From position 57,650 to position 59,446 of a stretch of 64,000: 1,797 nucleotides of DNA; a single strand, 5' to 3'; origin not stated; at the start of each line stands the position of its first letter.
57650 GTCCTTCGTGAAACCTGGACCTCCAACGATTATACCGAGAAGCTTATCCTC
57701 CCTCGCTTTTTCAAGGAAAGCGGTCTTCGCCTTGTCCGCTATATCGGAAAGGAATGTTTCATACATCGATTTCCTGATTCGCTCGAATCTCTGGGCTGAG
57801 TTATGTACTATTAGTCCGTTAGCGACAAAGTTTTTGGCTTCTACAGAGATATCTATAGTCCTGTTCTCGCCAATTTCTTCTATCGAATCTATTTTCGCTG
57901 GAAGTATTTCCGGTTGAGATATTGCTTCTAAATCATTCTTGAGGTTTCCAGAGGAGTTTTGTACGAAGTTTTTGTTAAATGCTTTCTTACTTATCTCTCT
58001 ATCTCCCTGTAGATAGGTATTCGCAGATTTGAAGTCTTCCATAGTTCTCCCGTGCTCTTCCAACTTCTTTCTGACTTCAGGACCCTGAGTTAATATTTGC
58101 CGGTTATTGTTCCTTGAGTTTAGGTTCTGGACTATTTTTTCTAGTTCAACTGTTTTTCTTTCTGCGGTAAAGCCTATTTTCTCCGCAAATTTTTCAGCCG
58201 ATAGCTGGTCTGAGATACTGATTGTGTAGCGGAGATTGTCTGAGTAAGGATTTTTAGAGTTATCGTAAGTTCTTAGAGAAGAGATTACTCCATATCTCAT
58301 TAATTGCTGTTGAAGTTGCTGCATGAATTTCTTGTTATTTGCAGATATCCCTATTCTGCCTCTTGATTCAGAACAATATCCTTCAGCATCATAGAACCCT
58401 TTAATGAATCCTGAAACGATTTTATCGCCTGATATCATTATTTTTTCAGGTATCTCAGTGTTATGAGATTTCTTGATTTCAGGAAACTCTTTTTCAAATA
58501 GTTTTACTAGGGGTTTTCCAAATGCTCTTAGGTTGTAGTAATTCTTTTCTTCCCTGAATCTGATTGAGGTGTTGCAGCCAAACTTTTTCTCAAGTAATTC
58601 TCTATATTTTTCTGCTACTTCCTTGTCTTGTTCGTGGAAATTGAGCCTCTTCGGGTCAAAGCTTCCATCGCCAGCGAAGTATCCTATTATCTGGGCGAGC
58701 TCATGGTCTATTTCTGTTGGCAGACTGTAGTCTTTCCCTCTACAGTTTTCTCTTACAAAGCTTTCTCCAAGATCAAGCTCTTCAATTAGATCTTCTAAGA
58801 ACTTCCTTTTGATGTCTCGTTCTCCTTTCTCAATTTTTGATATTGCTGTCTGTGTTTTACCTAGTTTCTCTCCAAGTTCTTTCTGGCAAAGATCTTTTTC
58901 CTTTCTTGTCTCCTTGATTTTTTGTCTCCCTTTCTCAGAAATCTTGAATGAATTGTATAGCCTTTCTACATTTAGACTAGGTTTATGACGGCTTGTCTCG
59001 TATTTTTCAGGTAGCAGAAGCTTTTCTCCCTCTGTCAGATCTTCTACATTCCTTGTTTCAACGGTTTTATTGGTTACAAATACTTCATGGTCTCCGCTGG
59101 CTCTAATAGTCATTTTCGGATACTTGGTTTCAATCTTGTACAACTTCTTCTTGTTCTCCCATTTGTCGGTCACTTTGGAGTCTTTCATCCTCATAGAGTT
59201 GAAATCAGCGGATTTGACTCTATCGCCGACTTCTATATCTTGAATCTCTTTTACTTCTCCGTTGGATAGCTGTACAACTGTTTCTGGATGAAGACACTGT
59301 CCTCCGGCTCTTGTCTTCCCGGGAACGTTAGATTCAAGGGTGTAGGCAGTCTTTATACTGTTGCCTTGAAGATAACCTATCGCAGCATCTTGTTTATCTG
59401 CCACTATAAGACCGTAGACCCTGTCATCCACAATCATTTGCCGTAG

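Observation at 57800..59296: Intein inserted exactly after the catalytic GGQ of aRF1, carrying an extra HTH domain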

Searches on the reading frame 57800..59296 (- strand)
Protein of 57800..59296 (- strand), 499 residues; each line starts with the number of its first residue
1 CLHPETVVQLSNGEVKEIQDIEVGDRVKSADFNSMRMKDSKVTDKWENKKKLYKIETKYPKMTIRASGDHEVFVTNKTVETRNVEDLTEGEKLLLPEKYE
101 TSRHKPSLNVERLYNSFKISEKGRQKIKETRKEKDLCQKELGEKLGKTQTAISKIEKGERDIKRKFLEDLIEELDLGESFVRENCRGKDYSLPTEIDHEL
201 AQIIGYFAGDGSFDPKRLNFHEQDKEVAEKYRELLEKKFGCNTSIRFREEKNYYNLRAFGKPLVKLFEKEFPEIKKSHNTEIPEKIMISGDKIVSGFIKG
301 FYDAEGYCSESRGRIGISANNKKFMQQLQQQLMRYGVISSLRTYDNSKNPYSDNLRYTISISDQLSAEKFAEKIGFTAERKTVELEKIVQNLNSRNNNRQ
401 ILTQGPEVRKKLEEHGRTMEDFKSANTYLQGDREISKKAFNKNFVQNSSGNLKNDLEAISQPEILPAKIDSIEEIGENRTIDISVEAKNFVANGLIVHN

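Call 4: search_protein_families(library=pfam, proteins=[window:57800-59296:-], max_evalue=0.1)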
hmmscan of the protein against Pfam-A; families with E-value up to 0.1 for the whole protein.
window:57800-59296:- (499 aa): 13 families
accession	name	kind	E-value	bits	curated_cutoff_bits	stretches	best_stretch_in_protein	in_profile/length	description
PF14528.11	LAGLIDADG_3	-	6e-25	87.8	22.5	2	294-375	3-82/82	LAGLIDADG-like domain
PF14890.11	Intein_splicing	-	1.7e-21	77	35.8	1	9-499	2-155/155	Intein splicing domain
PF01381.28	HTH_3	-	8.4e-11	42.2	23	1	127-177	1-51/55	Helix-turn-helix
PF01079.26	Hint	-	1.3e-06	28.6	29.7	1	1-85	13-99/213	Hint module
PF12844.13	HTH_19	-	1.5e-06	28.5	30.2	1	125-176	2-53/64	Helix-turn-helix domain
PF13560.12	HTH_31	-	6.5e-05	23.6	27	1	127-176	6-56/64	Helix-turn-helix domain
PF08517.17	AXH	-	0.00089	20.2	33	1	6-77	5-84/116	Ataxin-1 and HBP1 module (AXH)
PF13744.12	HTH_37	-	0.0013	19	27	1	125-159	21-55/80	Helix-turn-helix domain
PF07591.16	PT-HINT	-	0.0084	16.8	27.7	1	15-94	8-88/137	Pretoxin HINT domain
PF14527.11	LAGLIDADG_WhiA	-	0.01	16.4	23.2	0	296-348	3-57/93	WhiA LAGLIDADG-like domain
PF05203.21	Hom_end_hint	-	0.013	16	32.1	1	1-128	1-135/228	Hom_end-associated Hint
PF04545.22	Sigma70_r4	-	0.025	14.5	24.1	1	131-157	16-42/50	Sigma-70, region 4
PF15731.11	MqsA_antitoxin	-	0.099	13.2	30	0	116-162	63-109/131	Antitoxin component of bacterial toxin-antitoxin system, MqsA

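Call 5: search_protein_families(library=ncbifam, proteins=[window:57800-59296:-], max_evalue=0.1)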
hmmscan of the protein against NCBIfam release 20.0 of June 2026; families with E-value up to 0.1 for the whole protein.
window:57800-59296:- (499 aa): 18 families
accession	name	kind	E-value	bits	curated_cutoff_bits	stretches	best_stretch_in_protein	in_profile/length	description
NF005852.0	PRK07773.1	equivalog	1.4e-21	76.5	780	2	197-499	506-826/886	replicative DNA helicase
NF038098.1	GyrA_w_intein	exception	3.9e-17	61.5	1850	1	167-499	206-537/1232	intein-containing DNA gyrase subunit A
NF011287.0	PRK14698.1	equivalog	2.2e-16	59.1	1238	1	122-423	318-612/1017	V-type ATP synthase subunit A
NF011418.0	PRK14845.1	equivalog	2.5e-15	55.3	756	1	12-393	54-316/1049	translation initiation factor IF-2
NF011491.0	PRK14898.1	equivalog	3.5e-14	51.8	783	1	38-499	138-543/860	DNA-directed RNA polymerase subunit A''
NF038136.1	rSAM_Rv_intein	exception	3.1e-12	46.1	700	2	1-125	76-208/574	intein-containing Rv2578c family radical SAM protein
NF045703.1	rSAM_Tes_intein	exception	7e-12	44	1700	1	24-349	201-520/1040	tetraether lipid synthase Tes, intein-containing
TIGR01445.1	intein_Nterm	domain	5.8e-07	30.4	24.5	1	1-74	1-83/83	intein N-terminal splicing region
TIGR03070.1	couple_hipB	subfamily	5.3e-06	26.3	71.65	1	126-162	6-42/58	type II toxin-antitoxin system Y4mF family antitoxin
NF047948.1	male_kill_WMK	equivalog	6.8e-06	25.7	300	1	118-175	158-215/300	WO male-killing family protein Wmk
TIGR03830.1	CxxCG_CxxCG_HTH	subfamily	2.5e-05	24.1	61.8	1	124-177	67-119/127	type II TA system antitoxin MqsA family protein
TIGR00270.2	TIGR00270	equivalog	0.00012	21.9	110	1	100-159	51-112/159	multiprotein bridging factor aMBF1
NF041951.1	phage_RstR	subfamily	0.00055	20.2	80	1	125-160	5-40/108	RstR family transcriptional repressor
NF007257.0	PRK09706.1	subfamily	0.0093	15.8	101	1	125-174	8-57/135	transcriptional repressor DicA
NF007072.0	PRK09519.1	equivalog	0.0095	14.3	1024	1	292-352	460-524/790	intein-containing recombinase RecA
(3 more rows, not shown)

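Call 21: search_solved_structures(query=window:57800-59296:-, max_evalue=0.01, show_alignments=2)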
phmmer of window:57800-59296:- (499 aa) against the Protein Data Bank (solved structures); distinct sequences matched with E-value up to 0.01: 12.
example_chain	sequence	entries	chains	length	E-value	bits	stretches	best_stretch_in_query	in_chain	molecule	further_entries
7qss_A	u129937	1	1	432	2.8e-19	72.6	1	186-425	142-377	V-type ATP synthase alpha chain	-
7qsu_A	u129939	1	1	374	6.3e-18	68.1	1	186-371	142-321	V-ATPase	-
1dq3_A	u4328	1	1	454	7e-08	35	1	166-396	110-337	ENDONUCLEASE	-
7qst_A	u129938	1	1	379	5.3e-07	32.1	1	170-302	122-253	V-type ATP synthase subunit A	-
9sf2_A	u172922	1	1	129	4.3e-05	25.8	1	125-187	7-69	Transcriptional regulator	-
8tac_A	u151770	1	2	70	6.9e-05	25.2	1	124-177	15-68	DBP48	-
1mi8_A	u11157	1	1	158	0.00036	22.8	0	446-498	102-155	DnaB intein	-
2b5a_A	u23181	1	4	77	0.00084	21.6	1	114-179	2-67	C.BclI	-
6frg_A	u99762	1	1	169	0.0014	20.8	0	446-498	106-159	Replicative DNA helicase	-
6frh_A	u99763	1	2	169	0.0014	20.8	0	446-498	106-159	Replicative DNA helicase,Replicative DNA helicase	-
7cfv_A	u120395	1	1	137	0.0026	20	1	467-499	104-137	Spl DnaX mini-intein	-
4ia8_A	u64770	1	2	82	0.0088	18.2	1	120-178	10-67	Regulatory protein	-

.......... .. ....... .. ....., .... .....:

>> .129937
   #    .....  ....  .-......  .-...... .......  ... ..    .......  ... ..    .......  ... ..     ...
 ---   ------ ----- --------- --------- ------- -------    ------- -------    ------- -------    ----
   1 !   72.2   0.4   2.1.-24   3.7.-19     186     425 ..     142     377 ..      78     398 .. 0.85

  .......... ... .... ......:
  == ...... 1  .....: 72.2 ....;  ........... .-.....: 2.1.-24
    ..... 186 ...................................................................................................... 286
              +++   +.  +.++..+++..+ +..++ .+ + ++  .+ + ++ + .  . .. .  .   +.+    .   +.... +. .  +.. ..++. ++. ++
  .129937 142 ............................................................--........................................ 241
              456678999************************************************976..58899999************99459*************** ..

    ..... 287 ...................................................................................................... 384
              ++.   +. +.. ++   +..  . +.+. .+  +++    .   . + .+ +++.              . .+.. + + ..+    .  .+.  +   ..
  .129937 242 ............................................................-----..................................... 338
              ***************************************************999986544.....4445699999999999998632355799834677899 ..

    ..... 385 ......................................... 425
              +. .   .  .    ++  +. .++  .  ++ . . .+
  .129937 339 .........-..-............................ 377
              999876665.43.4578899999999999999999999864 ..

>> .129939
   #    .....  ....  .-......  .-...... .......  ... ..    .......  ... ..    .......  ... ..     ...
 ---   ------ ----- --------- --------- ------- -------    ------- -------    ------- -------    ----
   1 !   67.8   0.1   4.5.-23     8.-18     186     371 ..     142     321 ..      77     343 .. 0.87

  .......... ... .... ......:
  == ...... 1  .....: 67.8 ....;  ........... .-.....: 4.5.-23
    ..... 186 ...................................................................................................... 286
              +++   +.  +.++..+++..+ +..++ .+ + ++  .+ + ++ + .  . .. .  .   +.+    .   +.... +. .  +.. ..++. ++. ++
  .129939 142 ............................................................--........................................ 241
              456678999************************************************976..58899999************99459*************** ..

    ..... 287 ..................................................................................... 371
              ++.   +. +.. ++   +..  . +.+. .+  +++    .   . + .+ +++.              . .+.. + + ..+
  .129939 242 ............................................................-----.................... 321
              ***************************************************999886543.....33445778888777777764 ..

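Call 38: predict_structure(alignment_id=A2)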
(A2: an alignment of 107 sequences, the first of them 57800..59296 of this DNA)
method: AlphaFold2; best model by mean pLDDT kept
length: 499 residues; sequences in the alignment: 107
mean_pLDDT: 95.0   pTM: 0.92
mean pLDDT of the five models: 95.0, 94.9, 94.8, 94.6, 94.3
residues with pLDDT >= 90: 452; 70-90: 45; 50-70: 2; < 50: 0
segments of 3 or more residues with pLDDT < 50: none
pLDDT, mean of each block of 10 residues (from residue 1): 97 98 98 95 98 97 97 89 97 96 92 91 97 98 97 96 95 94 87 95 98 97 97 97 97 96 96 93 98 98 96 94 98 97 92 93 95 97 95 80 94 93 91 93 94 94 94 97 97 97
secondary structure, 60 per line:
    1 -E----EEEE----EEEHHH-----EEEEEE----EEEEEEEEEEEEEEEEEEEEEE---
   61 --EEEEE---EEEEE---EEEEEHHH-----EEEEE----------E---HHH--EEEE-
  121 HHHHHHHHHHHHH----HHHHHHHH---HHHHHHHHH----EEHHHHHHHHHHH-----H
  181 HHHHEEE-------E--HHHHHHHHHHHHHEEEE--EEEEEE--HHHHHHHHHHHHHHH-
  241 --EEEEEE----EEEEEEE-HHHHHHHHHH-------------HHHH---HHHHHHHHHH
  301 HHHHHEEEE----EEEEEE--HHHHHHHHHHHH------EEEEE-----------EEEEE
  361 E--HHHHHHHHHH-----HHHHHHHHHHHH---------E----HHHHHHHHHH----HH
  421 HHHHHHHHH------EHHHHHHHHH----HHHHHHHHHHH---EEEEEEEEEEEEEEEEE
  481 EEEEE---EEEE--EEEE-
elements in order: E7-10 E15-17 E26-31 E36-57 E63-67 E71-75 E79-83 E92-96 E116-119 H121-133 H138-145 H149-157 H164-174 H180-184 E185-187 H198-210 E211-214 E217-222 H225-239 E243-248 E253-259 H261-270 H284-287 H291-305 E306-309 E314-319 H322-333 E340-344 E356-361 H364-373 H379-390 H405-414 H419-429 H437-445 H450-460 E464-485 E489-492 E495-498

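Call 42: fold_search(model_id=the predicted structure, library=pdb)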
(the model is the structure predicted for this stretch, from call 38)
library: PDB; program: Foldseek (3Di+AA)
matches with E <= 10: 645; with E <= 0.001: 68
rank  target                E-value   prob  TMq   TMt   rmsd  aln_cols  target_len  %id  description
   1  7qss                  9.0e-25  1.00  0.67  0.77   4.5       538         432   17  Crystal structure of homing endonuclease-associated TliVMA intein (C1A) (released 2022-03-30)
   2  7qsu                  1.2e-22  1.00  0.58  0.77   5.8       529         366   16  Crystal structure of homing endonuclease-associated TliVMA intein (C1A, d333-339) (released 2022-03-30)
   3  2cw7                  1.6e-19  1.00  0.66  0.62   7.3       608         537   16  Crystal structure of intein homing endonuclease II (released 2006-04-18)
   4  1dq3                  2.3e-19  1.00  0.59  0.64   8.1       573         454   18  CRYSTAL STRUCTURE OF AN ARCHAEAL INTEIN-ENCODED HOMING ENDONUCLEASE PI-PFUI (released 2000-07-05)
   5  7qst                  1.7e-15  1.00  0.54  0.73   5.2       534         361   12  Crystal structure of homing endonuclease-associated PhoVMA intein (C1A) (released 2022-03-30)
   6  1ef0_A                9.1e-14  1.00  0.41  0.47  26.2       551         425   13  CRYSTAL STRUCTURE OF PI-SCEI MINIPRECURSOR (released 2000-06-07)
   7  1vde_B                3.4e-13  1.00  0.43  0.49  26.7       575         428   13  PI-SCEI, A HOMING ENDONUCLEASE WITH PROTEIN SPLICING ACTIVITY (released 1998-04-08)
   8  1jva_B                7.4e-13  1.00  0.40  0.45  27.1       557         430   12  CRYSTAL STRUCTURE OF THE VMA1-DERIVED ENDONUCLEASE BEARING THE N AND C EXTEIN PROPEPTIDES (released 2002-08-29)
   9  1vde_A                7.8e-13  1.00  0.40  0.46  25.9       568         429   12  PI-SCEI, A HOMING ENDONUCLEASE WITH PROTEIN SPLICING ACTIVITY (released 1998-04-08)
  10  1um2_B                3.0e-12  1.00  0.40  0.46  26.6       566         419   12  Crystal Structure of the Vma1-Derived Endonuclease with the Ligated Extein Segment (released 2004-09-22)
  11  1jva_A                1.1e-11  1.00  0.39  0.44  27.2       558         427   12  CRYSTAL STRUCTURE OF THE VMA1-DERIVED ENDONUCLEASE BEARING THE N AND C EXTEIN PROPEPTIDES (released 2002-08-29)
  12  1um2_A                2.3e-11  1.00  0.41  0.47  25.8       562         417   13  Crystal Structure of the Vma1-Derived Endonuclease with the Ligated Extein Segment (released 2004-09-22)
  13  1ef0_B                3.3e-11  1.00  0.40  0.49  26.1       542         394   13  CRYSTAL STRUCTURE OF PI-SCEI MINIPRECURSOR (released 2000-06-07)
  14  1lwt_A                4.1e-11  1.00  0.42  0.45  25.6       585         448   12  Crystal structure of the intein homing endonuclease PI-SceI bound to its substrate DNA (Ca2+ free) (released 2002-09-27)
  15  1dfa                  1.1e-10  1.00  0.39  0.46  21.9       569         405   13  CRYSTAL STRUCTURE OF PI-SCEI IN C2 SPACE GROUP (released 1999-12-08)
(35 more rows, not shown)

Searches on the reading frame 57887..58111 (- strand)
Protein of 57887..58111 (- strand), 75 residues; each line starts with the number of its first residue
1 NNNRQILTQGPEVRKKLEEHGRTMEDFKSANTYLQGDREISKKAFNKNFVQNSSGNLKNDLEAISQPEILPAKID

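Call 71: search_protein_families(library=pfam, proteins=[window:57887-58111:-], max_evalue=10)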
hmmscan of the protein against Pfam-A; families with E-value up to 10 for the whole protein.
window:57887-58111:- (75 aa): 2 families
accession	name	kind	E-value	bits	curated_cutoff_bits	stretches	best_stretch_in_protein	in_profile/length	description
PF13475.11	DUF4116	-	0.13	12.3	24.9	1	27-48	16-37/49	Domain of unknown function (DUF4116)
PF20891.2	DUF6844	-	0.19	12.3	27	1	4-57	7-58/97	Domain of unknown function (DUF6844)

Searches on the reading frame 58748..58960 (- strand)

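Call 71: search_protein_families(library=pfam, proteins=[window:58748-58960:-], max_evalue=10)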
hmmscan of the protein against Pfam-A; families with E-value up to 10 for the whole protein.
window:58748-58960:- (71 aa): 7 families
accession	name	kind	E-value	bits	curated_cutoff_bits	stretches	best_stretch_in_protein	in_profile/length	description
PF01381.28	HTH_3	-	1.5e-11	44.6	23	1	15-65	1-51/55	Helix-turn-helix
PF12844.13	HTH_19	-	4.8e-08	33.2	30.2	1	13-64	2-53/64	Helix-turn-helix domain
PF13560.12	HTH_31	-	5.1e-06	27.1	27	1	15-65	6-57/64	Helix-turn-helix domain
PF13744.12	HTH_37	-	5.3e-05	23.4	27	1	13-47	21-55/80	Helix-turn-helix domain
PF04545.22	Sigma70_r4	-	0.0015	18.4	24.1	1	17-45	15-42/50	Sigma-70, region 4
PF15731.11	MqsA_antitoxin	-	0.016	15.7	30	1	12-51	71-110/131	Antitoxin component of bacterial toxin-antitoxin system, MqsA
PF22495.2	HTH_92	-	0.071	12.9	27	1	16-47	1-32/45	RsaL-like HTH domain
